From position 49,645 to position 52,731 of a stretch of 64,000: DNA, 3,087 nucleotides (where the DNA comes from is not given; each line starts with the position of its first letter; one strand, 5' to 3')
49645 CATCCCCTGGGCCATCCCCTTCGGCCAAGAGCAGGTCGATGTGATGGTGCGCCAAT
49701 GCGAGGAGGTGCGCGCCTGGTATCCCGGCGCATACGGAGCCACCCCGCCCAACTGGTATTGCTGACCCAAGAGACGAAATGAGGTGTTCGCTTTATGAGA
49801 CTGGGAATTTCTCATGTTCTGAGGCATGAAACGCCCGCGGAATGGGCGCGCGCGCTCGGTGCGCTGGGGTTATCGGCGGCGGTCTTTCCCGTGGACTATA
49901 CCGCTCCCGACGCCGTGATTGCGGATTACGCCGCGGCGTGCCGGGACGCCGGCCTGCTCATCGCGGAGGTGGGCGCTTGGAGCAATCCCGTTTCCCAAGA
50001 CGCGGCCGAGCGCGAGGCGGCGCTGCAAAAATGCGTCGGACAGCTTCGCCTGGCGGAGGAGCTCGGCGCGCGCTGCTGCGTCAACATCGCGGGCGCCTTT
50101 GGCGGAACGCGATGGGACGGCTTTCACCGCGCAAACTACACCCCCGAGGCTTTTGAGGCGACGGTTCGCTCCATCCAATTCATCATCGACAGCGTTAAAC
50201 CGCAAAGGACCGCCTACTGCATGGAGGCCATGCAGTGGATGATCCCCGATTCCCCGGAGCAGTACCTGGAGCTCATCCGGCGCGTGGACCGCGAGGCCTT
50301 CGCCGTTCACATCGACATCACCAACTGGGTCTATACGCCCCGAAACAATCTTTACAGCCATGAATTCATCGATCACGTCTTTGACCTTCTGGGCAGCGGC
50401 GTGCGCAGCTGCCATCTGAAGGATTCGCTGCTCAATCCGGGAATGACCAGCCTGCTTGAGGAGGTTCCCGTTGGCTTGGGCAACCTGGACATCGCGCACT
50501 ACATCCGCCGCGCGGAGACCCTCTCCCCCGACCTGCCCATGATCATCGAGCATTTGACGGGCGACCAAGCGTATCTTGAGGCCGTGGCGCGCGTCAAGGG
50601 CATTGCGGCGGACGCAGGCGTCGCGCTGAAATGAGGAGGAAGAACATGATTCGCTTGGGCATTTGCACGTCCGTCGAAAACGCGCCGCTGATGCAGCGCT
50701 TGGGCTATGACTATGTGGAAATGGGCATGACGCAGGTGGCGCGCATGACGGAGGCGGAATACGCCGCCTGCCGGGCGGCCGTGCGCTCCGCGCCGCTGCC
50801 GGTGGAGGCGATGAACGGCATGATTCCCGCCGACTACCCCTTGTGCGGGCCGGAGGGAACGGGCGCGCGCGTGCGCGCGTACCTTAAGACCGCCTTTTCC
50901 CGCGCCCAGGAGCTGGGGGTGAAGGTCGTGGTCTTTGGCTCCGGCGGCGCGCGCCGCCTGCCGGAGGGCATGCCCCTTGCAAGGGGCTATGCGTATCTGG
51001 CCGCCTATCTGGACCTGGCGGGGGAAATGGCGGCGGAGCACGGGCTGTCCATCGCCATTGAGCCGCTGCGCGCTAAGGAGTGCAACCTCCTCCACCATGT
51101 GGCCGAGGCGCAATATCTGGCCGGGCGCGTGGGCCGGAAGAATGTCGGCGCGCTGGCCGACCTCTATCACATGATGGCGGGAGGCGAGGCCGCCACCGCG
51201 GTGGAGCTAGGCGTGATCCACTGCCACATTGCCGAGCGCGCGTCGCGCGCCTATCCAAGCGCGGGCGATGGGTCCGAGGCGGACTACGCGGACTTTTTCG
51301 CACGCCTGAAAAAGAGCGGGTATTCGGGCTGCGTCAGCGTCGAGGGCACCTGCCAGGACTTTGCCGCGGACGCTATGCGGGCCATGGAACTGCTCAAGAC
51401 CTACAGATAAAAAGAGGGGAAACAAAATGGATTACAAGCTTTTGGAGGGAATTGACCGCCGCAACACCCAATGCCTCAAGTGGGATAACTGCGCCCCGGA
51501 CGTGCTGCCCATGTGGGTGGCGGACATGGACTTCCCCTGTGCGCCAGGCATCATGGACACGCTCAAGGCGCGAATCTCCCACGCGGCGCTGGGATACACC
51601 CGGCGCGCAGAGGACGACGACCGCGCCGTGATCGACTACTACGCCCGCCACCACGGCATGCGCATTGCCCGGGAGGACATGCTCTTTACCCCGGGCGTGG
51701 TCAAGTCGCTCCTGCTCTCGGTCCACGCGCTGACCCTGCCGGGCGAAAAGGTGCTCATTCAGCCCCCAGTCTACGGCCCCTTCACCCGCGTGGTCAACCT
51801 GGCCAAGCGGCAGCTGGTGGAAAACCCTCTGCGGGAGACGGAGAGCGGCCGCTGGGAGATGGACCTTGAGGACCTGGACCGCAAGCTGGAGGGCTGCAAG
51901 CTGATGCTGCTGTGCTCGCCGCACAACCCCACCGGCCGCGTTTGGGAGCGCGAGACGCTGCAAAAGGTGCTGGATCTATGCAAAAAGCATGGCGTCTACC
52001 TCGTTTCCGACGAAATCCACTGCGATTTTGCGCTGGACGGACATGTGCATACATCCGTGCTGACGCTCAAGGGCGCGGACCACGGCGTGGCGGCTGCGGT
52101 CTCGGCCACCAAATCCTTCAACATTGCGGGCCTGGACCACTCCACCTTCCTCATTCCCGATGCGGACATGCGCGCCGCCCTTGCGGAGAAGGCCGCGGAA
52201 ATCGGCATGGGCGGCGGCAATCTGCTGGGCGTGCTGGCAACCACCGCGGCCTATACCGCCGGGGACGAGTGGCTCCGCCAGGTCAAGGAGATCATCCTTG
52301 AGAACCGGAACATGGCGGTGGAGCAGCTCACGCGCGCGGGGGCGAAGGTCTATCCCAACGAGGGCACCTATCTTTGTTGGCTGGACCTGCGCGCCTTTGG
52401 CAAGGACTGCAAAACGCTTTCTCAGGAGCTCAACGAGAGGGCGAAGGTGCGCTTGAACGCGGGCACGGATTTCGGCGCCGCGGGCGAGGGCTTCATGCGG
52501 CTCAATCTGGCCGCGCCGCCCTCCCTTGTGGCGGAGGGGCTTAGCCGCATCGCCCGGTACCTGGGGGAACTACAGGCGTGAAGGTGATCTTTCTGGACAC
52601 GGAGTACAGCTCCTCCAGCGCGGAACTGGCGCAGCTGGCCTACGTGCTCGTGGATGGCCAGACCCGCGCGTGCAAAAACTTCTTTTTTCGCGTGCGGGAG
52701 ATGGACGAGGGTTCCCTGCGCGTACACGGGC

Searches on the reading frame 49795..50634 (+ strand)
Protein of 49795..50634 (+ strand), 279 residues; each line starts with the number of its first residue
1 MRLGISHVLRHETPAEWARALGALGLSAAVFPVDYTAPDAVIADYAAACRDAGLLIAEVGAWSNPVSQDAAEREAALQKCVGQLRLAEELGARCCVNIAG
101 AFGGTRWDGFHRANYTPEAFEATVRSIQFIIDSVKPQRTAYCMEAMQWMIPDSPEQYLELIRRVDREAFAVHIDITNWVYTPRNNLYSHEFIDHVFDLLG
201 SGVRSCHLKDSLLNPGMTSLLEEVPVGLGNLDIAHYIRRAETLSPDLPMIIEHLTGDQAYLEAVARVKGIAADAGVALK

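Call 74: search_protein_families(library=pfam, proteins=[window:49795-50634:+], max_evalue=0.00001)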
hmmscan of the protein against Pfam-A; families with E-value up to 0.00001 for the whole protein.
window:49795-50634:+ (279 aa): 1 family
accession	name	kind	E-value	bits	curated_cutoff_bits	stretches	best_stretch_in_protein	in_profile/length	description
PF01261.30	AP_endonuc_2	-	5e-20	72.7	31.1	1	17-265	3-244/249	Xylose isomerase-like TIM barrel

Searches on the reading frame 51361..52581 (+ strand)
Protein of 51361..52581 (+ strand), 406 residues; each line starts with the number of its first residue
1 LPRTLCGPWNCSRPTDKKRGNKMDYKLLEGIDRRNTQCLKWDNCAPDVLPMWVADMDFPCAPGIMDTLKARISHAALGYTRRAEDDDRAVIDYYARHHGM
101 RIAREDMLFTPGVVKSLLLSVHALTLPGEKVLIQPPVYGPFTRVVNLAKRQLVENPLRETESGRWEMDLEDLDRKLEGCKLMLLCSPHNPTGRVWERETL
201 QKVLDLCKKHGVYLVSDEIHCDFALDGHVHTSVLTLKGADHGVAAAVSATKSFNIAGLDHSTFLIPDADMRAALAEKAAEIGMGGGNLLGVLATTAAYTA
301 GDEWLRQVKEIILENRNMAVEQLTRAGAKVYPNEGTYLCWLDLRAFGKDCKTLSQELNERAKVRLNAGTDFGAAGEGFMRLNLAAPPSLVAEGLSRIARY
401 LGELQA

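Call 74: search_protein_families(library=pfam, proteins=[window:51361-52581:+], max_evalue=0.00001)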
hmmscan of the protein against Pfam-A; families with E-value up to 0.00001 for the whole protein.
window:51361-52581:+ (406 aa): 1 family
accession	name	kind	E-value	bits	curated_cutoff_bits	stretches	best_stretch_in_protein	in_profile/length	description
PF00155.27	Aminotran_1_2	-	1.3e-46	159.9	19.7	1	87-396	48-360/361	Aminotransferase class I and II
